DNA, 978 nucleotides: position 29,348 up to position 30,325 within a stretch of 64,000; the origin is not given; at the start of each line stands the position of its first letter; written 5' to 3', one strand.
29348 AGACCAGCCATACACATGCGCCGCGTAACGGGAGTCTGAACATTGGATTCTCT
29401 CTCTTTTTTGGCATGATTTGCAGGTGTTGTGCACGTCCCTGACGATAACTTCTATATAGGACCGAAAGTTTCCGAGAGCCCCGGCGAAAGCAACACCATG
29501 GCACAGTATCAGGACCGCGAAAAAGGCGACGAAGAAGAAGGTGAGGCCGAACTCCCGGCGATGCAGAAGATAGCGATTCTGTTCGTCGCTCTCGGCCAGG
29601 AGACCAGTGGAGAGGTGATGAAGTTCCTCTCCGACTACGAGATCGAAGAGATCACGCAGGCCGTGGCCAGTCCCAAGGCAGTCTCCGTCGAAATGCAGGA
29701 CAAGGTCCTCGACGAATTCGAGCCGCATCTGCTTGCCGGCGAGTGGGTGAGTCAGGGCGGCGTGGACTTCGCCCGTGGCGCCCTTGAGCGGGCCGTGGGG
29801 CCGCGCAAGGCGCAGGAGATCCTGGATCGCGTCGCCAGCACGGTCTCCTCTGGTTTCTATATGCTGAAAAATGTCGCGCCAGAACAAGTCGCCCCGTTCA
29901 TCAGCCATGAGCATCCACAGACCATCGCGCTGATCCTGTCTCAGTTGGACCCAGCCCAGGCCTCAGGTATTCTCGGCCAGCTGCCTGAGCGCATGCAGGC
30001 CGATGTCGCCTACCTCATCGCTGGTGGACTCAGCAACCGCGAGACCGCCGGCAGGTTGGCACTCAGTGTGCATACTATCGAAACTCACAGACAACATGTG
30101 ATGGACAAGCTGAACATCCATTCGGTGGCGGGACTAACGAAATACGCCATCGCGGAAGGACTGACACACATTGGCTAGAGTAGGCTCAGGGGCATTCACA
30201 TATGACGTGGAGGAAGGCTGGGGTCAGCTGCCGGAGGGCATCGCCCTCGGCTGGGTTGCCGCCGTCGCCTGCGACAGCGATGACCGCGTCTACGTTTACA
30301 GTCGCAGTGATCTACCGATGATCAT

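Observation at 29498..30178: FliG N+M domains (with EHPQ motif) fused to a LuxR-type HTH: a rotor-protein fold recruited as a transcription factor?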

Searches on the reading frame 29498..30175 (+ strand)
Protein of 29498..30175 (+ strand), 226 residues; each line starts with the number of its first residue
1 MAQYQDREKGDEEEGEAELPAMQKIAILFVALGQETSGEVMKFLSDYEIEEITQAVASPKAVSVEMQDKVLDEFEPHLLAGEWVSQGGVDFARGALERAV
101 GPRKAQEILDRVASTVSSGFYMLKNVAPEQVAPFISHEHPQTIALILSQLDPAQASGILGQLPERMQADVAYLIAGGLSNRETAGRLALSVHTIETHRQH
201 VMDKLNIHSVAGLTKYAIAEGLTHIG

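Call 3: search_protein_families(library=pfam, proteins=[window:29498-30175:+], max_evalue=1)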
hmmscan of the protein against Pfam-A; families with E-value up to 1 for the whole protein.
window:29498-30175:+ (226 aa): 9 families
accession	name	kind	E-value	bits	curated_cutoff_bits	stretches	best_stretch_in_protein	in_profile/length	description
PF14842.11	FliG_N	-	2.7e-29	102.3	25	2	19-115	2-98/104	FliG N-terminal domain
PF14841.11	FliG_M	-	7.9e-24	84.1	25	2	128-175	1-48/76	FliG middle domain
PF00196.25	GerE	-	3.3e-10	39.9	23.5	1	168-217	8-57/57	Bacterial regulatory proteins, luxR family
PF03448.22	MgtE_N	-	0.00015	22.6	25.9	1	139-170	2-33/102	MgtE intracellular N domain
PF08281.18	Sigma70_r4_2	-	0.00079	19.5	25.7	1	158-205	7-54/54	Sigma-70, region 4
PF07638.17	Sigma70_ECF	-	0.072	13.4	21.1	1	159-200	133-174/185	ECF sigma factor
PF13384.12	HTH_23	-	0.089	13.1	24.6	1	164-195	4-35/50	Homeodomain-like domain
PF13936.12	HTH_38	-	0.1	12.8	27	0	173-196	16-39/44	Helix-turn-helix domain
PF14493.12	HTH_40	-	0.11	13.2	27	0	128-170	42-80/89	Helix-turn-helix domain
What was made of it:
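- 29498..30013 (+): fliG-derived part, codons 1-172. Contains FliG_N (residues 19-115) and FliG_M helices up to two-thirds of helix D (residues 128-172). It lies in its ancestral position next to the divergent hypothetical gene and NadA. Pfam (call 3).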

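Call 4: search_protein_families(library=ncbifam, proteins=[window:29498-30175:+], max_evalue=1)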
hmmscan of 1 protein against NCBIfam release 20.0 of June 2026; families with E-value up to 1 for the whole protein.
window:29498-30175:+ (226 aa): 26 families (the best 25 are shown)
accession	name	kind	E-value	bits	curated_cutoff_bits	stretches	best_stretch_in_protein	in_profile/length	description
TIGR00207.1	fliG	equivalog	1.8e-45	155.8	226.7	1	17-175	7-167/338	flagellar motor switch protein FliG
NF052445.1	RespRegMctR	equivalog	5.4e-15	55.4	300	1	161-222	144-204/205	two-component system response regulator MctR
NF004260.2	PRK05686.2-1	equivalog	1.4e-14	54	550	1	19-170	15-168/316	flagellar motor switch protein FliG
NF011896.0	PRK15369.1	equivalog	3.1e-10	40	242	1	169-219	156-206/211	two component system response regulator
NF040749.1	tetrathio_RR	equivalog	5.3e-09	36.1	290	1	168-214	139-185/191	tetrathionate respiration response regulator TtrR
NF007403.0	PRK09935.1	equivalog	2.8e-07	30.3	271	1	164-219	152-206/210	fimbria biosynthesis transcriptional regulator FimZ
NF007018.1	PRK09483.1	equivalog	6.1e-07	29.3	280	1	134-224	124-210/217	UvrY/SirA/GacA family response regulator transcription factor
NF004606.0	PRK05934.1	equivalog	2.8e-06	26.7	297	1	134-170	300-336/341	type III secretion system protein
NF050132.1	TransRegAbsR2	equivalog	1.8e-05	23.7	850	1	152-198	521-566/582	LuxR family transcriptional regulator AbsR2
NF006900.1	PRK09390.1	equivalog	2.9e-05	23.7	255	1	159-220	140-200/203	response regulator FixJ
NF052366.1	photon_PedR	equivalog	0.00019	21.5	120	1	169-221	9-61/74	photosynthetic electron transport-dependent transcriptional regulator PedR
NF007935.0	PRK10651.1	equivalog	0.00053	19.2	250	1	159-210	153-203/216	two-component system response regulator NarL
NF007685.0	PRK10360.1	equivalog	0.00074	19.4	258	1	166-211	141-186/196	response regulator transcription factor UhpA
NF007708.0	PRK10403.1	equivalog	0.00088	18.8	343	1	167-210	158-201/215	nitrate/nitrite response regulator protein NarP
TIGR02985.1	Sig70_bacteroi1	subfamily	0.0014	18.9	126.4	1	157-205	110-158/162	RNA polymerase sigma-70 factor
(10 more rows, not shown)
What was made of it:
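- On FliG (flagellar motor switch protein, TIGR00207): 155.8 bits against a cut-off of 226.7 (call 4).
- Closest known: FliG, flagellar motor switch/rotor protein. Different: It scores 155.8 bits, below the TIGR00207 cut-off of 226.7 (call 4).
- Checked: Other support: NCBIfam fliG TIGR00207 aligns residues 17-175 to model positions 7-167 of 338 (call 4).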

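Call 7: find_homologous_proteins(query=window:29498-30175:+, max_evalue=0.001)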
Query window:29498-30175:+ (226 aa): 1267 proteins with E <= 0.001 among 1804 candidates; the best 120 are listed.
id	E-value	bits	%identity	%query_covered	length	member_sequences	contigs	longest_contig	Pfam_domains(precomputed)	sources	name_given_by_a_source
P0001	2.2e-133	460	96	100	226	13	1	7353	PF14842.12,PF00196.26,PF14841.12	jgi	jgi:flagellar motor switch protein FliG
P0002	8.2e-121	419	94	93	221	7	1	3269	PF14842.12,PF00196.26,PF14841.12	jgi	jgi:flagellar motor switch protein FliG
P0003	3.5e-86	306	84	77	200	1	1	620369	PF14842.12,PF14841.12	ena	-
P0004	8.1e-86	305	80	77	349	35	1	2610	PF14842.12,PF14841.12,PF03448.23,PF01706.22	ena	-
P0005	1.0e-85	305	83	77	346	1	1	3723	PF14842.12,PF14841.12,PF03448.23,PF01706.22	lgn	-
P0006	2.6e-85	303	85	77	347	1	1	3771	PF14842.12,PF14841.12,PF03448.23,PF01706.22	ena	-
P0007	5.8e-85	302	81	77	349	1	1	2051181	PF14842.12,PF14841.12,PF03448.23,PF01706.22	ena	-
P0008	1.0e-84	301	79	77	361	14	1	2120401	PF14842.12,PF14841.12,PF03448.23,PF01706.22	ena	-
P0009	1.5e-84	301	83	77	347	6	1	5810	PF14842.12,PF14841.12,PF03448.23,PF01706.22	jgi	-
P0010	1.8e-84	301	83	77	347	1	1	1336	PF14842.12,PF14841.12,PF03448.23,PF01706.22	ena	-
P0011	2.4e-84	300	87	72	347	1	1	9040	PF14842.12,PF14841.12,PF03448.23,PF01706.22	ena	-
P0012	3.1e-84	300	81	77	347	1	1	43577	PF14842.12,PF14841.12,PF03448.23,PF01706.22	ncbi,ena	-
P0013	4.3e-84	299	83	69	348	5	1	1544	PF14842.12,PF14841.12,PF03448.23,PF01706.22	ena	-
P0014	4.5e-84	299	81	77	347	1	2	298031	PF14842.12,PF14841.12,PF03448.23,PF01706.22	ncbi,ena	-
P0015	7.3e-84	299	86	72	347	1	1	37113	PF14842.12,PF14841.12,PF03448.23,PF01706.22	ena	-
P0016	9.4e-84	298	86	69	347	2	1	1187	PF14842.12,PF14841.12,PF03448.23,PF01706.22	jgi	-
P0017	1.0e-83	298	81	77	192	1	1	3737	PF14842.12,PF14841.12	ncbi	ncbi:MAG: flagellar motor switch protein FliG, partial [Gemmatimonadota bacterium]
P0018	1.0e-83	298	81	77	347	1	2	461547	PF14842.12,PF14841.12,PF03448.23,PF01706.22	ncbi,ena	-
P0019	1.9e-83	297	84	77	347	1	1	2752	PF14842.12,PF14841.12,PF03448.23,PF01706.22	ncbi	-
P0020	2.2e-83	297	86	69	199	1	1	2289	PF14842.12,PF14841.12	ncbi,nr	ncbi:MAG: flagellar motor switch protein FliG, partial [Gemmatimonadetes bacterium]|nr:flagellar mot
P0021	3.2e-83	297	86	69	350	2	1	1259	PF14842.12,PF14841.12,PF03448.23,PF01706.22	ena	-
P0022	4.8e-83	296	79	77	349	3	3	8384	PF14842.12,PF14841.12,PF03448.23,PF01706.22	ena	-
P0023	4.9e-83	296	79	77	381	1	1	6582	PF14842.12,PF14841.12,PF03448.23,PF01706.22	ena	-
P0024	5.1e-83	296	82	77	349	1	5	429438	PF14842.12,PF14841.12,PF03448.23,PF01706.22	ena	-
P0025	6.9e-83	295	88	69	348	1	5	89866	PF14842.12,PF14841.12,PF03448.23,PF01706.22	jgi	jgi:flagellar motor switch protein FliG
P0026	8.1e-83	295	90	71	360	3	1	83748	PF14842.12,PF14841.12,PF01706.22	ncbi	-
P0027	8.6e-83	295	84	77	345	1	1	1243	PF14842.12,PF14841.12,PF03448.23,PF01706.22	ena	-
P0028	9.7e-83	295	84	74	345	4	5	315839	PF14842.12,PF14841.12,PF03448.23,PF01706.22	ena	-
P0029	1.8e-82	294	83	77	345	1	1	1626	PF14842.12,PF14841.12,PF03448.23,PF01706.22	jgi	jgi:flagellar motor switch protein FliG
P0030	2.5e-82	294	85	69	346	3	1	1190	PF14842.12,PF14841.12,PF03448.23,PF01706.22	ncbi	-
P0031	2.9e-82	293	82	77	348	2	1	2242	PF14842.12,PF14841.12,PF03448.23,PF01706.22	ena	-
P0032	3.2e-82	293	81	76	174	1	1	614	PF14842.12,PF14841.12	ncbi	-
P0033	3.5e-82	293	87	69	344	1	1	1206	PF14842.12,PF14841.12,PF03448.23,PF01706.22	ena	-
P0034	5.2e-82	293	82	77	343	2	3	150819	PF14842.12,PF14841.12,PF01706.22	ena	-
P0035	8.6e-82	292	89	69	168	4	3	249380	PF14842.12,PF14841.12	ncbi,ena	-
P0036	9.2e-82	292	79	77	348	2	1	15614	PF14842.12,PF14841.12,PF03448.23,PF01706.22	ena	-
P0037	1.2e-81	291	87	69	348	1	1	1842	PF14842.12,PF14841.12,PF03448.23,PF01706.22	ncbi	-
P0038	1.4e-81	291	81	77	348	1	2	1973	PF14842.12,PF14841.12,PF03448.23,PF01706.22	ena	-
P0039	1.5e-81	291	84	72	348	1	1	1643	PF14842.12,PF14841.12,PF03448.23,PF01706.22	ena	-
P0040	1.9e-81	291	79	77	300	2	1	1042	PF14842.12,PF14841.12,PF03448.23,PF01706.22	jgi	-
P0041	2.3e-81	290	90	68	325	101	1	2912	PF14842.12,PF14841.12,PF03448.23,PF01706.22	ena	-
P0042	2.4e-81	290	80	77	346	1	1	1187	PF14842.12,PF14841.12,PF03448.23,PF01706.22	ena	-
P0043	3.2e-81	290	85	69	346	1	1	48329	PF14842.12,PF14841.12,PF03448.23,PF01706.22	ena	-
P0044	3.2e-81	290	80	77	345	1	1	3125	PF14842.12,PF14841.12,PF03448.23,PF01706.22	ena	-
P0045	6.5e-81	289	81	75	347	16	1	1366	PF14842.12,PF14841.12,PF03448.23,PF01706.22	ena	-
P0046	6.6e-81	289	85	69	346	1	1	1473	PF14842.12,PF14841.12,PF03448.23,PF01706.22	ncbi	-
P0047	6.9e-81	289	86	69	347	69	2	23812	PF14842.12,PF14841.12,PF03448.23,PF01706.22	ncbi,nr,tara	ncbi:MAG: flagellar motor switch protein FliG [Gemmatimonadetes bacterium]|nr:flagellar motor switch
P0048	8.0e-81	289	84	73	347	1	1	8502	PF14842.12,PF14841.12,PF03448.23,PF01706.22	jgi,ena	-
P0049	8.2e-81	289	81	77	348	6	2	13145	PF14842.12,PF14841.12,PF03448.23,PF01706.22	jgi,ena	-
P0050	9.3e-81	289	81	77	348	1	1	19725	PF14842.12,PF14841.12,PF03448.23,PF01706.22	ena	-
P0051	1.1e-80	288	83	69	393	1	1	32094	PF14842.12,PF14841.12,PF01706.22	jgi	jgi:flagellar motor switch protein FliG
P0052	1.2e-80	288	85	69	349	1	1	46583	PF14842.12,PF14841.12,PF03448.23,PF01706.22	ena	-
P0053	1.3e-80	288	81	75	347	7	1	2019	PF14842.12,PF14841.12,PF03448.23,PF01706.22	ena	-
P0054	1.9e-80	287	90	68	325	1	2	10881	PF14842.12,PF14841.12,PF03448.23,PF01706.22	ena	-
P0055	2.0e-80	287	84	74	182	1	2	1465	PF14842.12,PF14841.12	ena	-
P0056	2.2e-80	287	82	72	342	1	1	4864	PF14842.12,PF14841.12,PF03448.23,PF01706.22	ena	-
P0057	3.2e-80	287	81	77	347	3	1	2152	PF14842.12,PF14841.12,PF03448.23,PF01706.22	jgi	-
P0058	3.3e-80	287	82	72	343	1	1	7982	PF14842.12,PF14841.12,PF03448.23,PF01706.22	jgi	jgi:flagellar motor switch protein FliG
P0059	4.0e-80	286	80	77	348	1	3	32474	PF14842.12,PF14841.12,PF03448.23,PF01706.22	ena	-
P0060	4.1e-80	286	82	72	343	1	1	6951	PF14842.12,PF14841.12,PF03448.23,PF01706.22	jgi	jgi:flagellar motor switch protein FliG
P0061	4.2e-80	286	82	72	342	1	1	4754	PF14842.12,PF14841.12,PF03448.23,PF01706.22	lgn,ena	-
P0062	4.2e-80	286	82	72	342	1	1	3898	PF14842.12,PF14841.12,PF03448.23,PF01706.22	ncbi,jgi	-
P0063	4.2e-80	286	82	72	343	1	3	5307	PF14842.12,PF14841.12,PF03448.23,PF01706.22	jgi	jgi:flagellar motor switch protein FliG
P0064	4.2e-80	286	82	72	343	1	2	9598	PF14842.12,PF14841.12,PF03448.23,PF01706.22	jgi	jgi:flagellar motor switch protein FliG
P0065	4.2e-80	286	82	72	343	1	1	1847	PF14842.12,PF14841.12,PF03448.23,PF01706.22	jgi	jgi:flagellar motor switch protein FliG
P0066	4.4e-80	286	86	70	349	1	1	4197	PF14842.12,PF14841.12,PF03448.23,PF01706.22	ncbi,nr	ncbi:MAG: flagellar motor switch protein FliG [bacterium]|nr:flagellar motor switch protein FliG [ba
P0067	4.8e-80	286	82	72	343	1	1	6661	PF14842.12,PF14841.12,PF03448.23,PF01706.22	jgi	jgi:flagellar motor switch protein FliG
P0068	5.8e-80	286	82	72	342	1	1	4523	PF14842.12,PF14841.12,PF03448.23,PF01706.22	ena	-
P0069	5.8e-80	286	82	72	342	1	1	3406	PF14842.12,PF14841.12,PF03448.23,PF01706.22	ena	-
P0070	7.7e-80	286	82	72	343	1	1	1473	PF14842.12,PF14841.12,PF03448.23,PF01706.22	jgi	jgi:flagellar motor switch protein FliG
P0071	9.4e-80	285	83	74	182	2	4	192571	PF14842.12,PF14841.12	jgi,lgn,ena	-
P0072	9.5e-80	285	78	77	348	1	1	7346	PF14842.12,PF14841.12,PF03448.23,PF01706.22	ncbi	ncbi:MAG: flagellar motor switch protein FliG [Candidatus Latescibacterota bacterium]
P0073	1.0e-79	285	82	72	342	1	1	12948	PF14842.12,PF14841.12,PF03448.23,PF01706.22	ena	-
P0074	1.3e-79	285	83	72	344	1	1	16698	PF14842.12,PF14841.12,PF03448.23,PF01706.22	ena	-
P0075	1.5e-79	285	82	77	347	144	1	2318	PF14842.12,PF14841.12,PF03448.23,PF01706.22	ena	-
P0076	1.7e-79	284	78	77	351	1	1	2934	PF14842.12,PF14841.12,PF03448.23,PF01706.22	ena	-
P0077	1.9e-79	284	79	77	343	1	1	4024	PF14842.12,PF14841.12,PF01706.22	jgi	jgi:flagellar motor switch protein FliG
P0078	2.1e-79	284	83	72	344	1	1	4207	PF14842.12,PF14841.12,PF03448.23,PF01706.22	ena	-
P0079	2.1e-79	284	77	77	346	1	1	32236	PF14842.12,PF14841.12,PF03448.23,PF01706.22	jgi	jgi:flagellar motor switch protein FliG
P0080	2.3e-79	284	81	77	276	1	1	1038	PF14842.12,PF14841.12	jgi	-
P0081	3.2e-79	284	82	72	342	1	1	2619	PF14842.12,PF14841.12,PF03448.23,PF01706.22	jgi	jgi:flagellar motor switch protein FliG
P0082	4.0e-79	283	82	72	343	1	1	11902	PF14842.12,PF14841.12,PF03448.23,PF01706.22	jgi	-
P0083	4.9e-79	283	82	72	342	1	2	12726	PF14842.12,PF14841.12,PF03448.23,PF01706.22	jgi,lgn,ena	-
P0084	5.0e-79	283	82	72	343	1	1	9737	PF14842.12,PF14841.12,PF03448.23,PF01706.22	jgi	-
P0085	5.2e-79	283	81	72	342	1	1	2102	PF14842.12,PF14841.12,PF03448.23,PF01706.22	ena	-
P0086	6.4e-79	283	81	72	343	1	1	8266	PF14842.12,PF14841.12,PF03448.23,PF01706.22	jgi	-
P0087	7.9e-79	282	79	77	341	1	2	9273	PF14842.12,PF14841.12,PF03448.23,PF01706.22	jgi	jgi:flagellar motor switch protein FliG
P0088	1.1e-78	282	81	72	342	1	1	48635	PF14842.12,PF14841.12,PF03448.23,PF01706.22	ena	-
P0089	1.1e-78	282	81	72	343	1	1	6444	PF14842.12,PF14841.12,PF03448.23,PF01706.22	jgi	jgi:flagellar motor switch protein FliG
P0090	1.2e-78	282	76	77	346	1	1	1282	PF14842.12,PF14841.12,PF03448.23,PF01706.22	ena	-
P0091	1.3e-78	282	79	75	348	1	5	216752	PF14842.12,PF14841.12,PF01706.22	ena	-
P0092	1.3e-78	282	81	72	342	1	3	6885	PF14842.12,PF14841.12,PF03448.23,PF01706.22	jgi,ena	-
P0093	1.3e-78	282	81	72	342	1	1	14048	PF14842.12,PF14841.12,PF03448.23,PF01706.22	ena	-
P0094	1.3e-78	281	81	72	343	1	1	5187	PF14842.12,PF14841.12,PF03448.23,PF01706.22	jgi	-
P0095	1.4e-78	281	80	75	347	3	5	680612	PF14842.12,PF14841.12,PF03448.23,PF01706.22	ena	-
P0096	2.2e-78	281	80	75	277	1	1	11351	PF14842.12,PF14841.12,PF03448.23,PF01706.22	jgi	-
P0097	2.5e-78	281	78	76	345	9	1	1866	PF14842.12,PF14841.12,PF03448.23,PF01706.22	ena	-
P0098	3.0e-78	280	80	75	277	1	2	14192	PF14842.12,PF14841.12,PF03448.23,PF01706.22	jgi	-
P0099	3.5e-78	280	75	77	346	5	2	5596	PF14842.12,PF14841.12,PF03448.23,PF01706.22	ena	-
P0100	4.9e-78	280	78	77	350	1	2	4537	PF14842.12,PF14841.12,PF03448.23,PF01706.22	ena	-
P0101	5.3e-78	280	76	77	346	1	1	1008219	PF14842.12,PF14841.12,PF03448.23,PF01706.22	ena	-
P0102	6.5e-78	279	75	77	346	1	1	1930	PF14842.12,PF14841.12,PF03448.23,PF01706.22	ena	-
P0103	7.9e-78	279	75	77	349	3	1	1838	PF14842.12,PF14841.12,PF03448.23,PF01706.22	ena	-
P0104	1.0e-77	279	82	70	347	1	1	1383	PF14842.12,PF14841.12,PF01706.22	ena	-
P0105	1.5e-77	278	73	77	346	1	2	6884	PF14842.12,PF14841.12,PF03448.23,PF01706.22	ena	-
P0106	2.1e-77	278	75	77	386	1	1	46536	PF14842.12,PF14841.12,PF03448.23,PF01706.22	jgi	jgi:flagellar motor switch protein FliG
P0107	2.6e-77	277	78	69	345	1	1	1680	PF14842.12,PF14841.12,PF03448.23,PF01706.22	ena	-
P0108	2.7e-77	277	79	72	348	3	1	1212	PF14842.12,PF14841.12,PF03448.23,PF01706.22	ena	-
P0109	2.7e-77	277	77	77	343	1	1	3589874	PF14842.12,PF14841.12,PF03448.23,PF01706.22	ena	-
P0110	2.9e-77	277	75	77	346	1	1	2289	PF14842.12,PF14841.12,PF03448.23,PF01706.22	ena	-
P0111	3.9e-77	277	73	77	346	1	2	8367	PF14842.12,PF14841.12,PF03448.23,PF01706.22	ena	-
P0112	7.8e-77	276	74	77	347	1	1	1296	PF14842.12,PF14841.12,PF03448.23,PF01706.22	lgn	-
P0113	7.8e-77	276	76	77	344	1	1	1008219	PF14842.12,PF14841.12,PF03448.23,PF01706.22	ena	-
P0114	1.2e-76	275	83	68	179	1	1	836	PF14842.12,PF14841.12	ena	-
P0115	1.3e-76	275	75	77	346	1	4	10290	PF14842.12,PF14841.12,PF03448.23,PF01706.22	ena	-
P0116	1.5e-76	275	78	75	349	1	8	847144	PF14842.12,PF14841.12,PF03448.23,PF01706.22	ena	-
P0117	1.7e-76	275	79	70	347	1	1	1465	PF14842.12,PF14841.12,PF03448.23,PF01706.22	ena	-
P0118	1.8e-76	275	77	77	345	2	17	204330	PF14842.12,PF14841.12,PF03448.23,PF01706.22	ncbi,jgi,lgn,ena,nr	ncbi:MAG: flagellar motor switch protein FliG [Gemmatimonadetes bacterium]|jgi:flagellar motor switc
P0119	2.0e-76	274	77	69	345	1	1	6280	PF14842.12,PF14841.12,PF03448.23,PF01706.22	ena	-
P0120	2.0e-76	274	77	69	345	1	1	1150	PF14842.12,PF14841.12,PF01706.22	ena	-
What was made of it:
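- The part is 75-90% identical to hundreds of full-length FliGs (call 7).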

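Call 10: find_encoding_contigs(protein=P0001, flank=10000, max_places=6)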
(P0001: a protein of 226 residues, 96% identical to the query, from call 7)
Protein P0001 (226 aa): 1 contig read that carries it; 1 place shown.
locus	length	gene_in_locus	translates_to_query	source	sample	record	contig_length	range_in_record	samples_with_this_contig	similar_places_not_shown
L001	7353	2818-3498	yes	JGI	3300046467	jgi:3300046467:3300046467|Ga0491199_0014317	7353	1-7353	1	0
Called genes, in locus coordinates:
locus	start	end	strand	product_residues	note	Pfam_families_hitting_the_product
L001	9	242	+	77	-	-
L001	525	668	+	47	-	-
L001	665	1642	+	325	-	PF02445:NadA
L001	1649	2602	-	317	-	-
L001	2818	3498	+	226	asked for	PF14842:FliG_N, PF14841:FliG_M, PF00196:GerE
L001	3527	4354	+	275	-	PF17170:DUF5128 (faint), PF08450:SGL (faint), PF01436:NHL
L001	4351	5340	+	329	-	PF01073:3Beta_HSD, PF01370:Epimerase, PF02719:Polysacc_synt_2 (faint), PF04321:RmlD_sub_bind, PF05368:NmrA, PF13460:NAD_binding_10, PF16363:GDP_Man_Dehyd, PF07993:NAD_binding_4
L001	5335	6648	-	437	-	PF01261:AP_endonuc_2, PF27526:XylA2_C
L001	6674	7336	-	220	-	PF00702:Hydrolase, PF12710:HAD, PF13419:HAD_2, PF13242:Hydrolase_like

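Call 11: find_encoding_contigs(protein=P0002, flank=10000, max_places=6)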
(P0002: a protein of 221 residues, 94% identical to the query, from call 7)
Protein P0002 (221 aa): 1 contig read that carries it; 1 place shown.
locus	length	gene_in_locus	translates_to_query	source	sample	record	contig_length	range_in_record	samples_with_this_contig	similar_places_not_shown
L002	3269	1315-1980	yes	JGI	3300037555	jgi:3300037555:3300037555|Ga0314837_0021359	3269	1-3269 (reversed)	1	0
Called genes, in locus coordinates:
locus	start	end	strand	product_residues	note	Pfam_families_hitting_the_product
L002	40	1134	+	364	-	-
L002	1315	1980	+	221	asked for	PF14842:FliG_N, PF14841:FliG_M, PF00196:GerE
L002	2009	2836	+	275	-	PF17170:DUF5128 (faint), PF08450:SGL (faint), PF01436:NHL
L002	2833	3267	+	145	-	?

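Call 12: find_encoding_contigs(protein=window:29498-30175:+, flank=10000, max_places=6)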
Protein window:29498-30175:+ (226 aa): no gene with exactly this product is on record in the collection.
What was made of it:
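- Tried and rejected: It is not on record (call 12).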
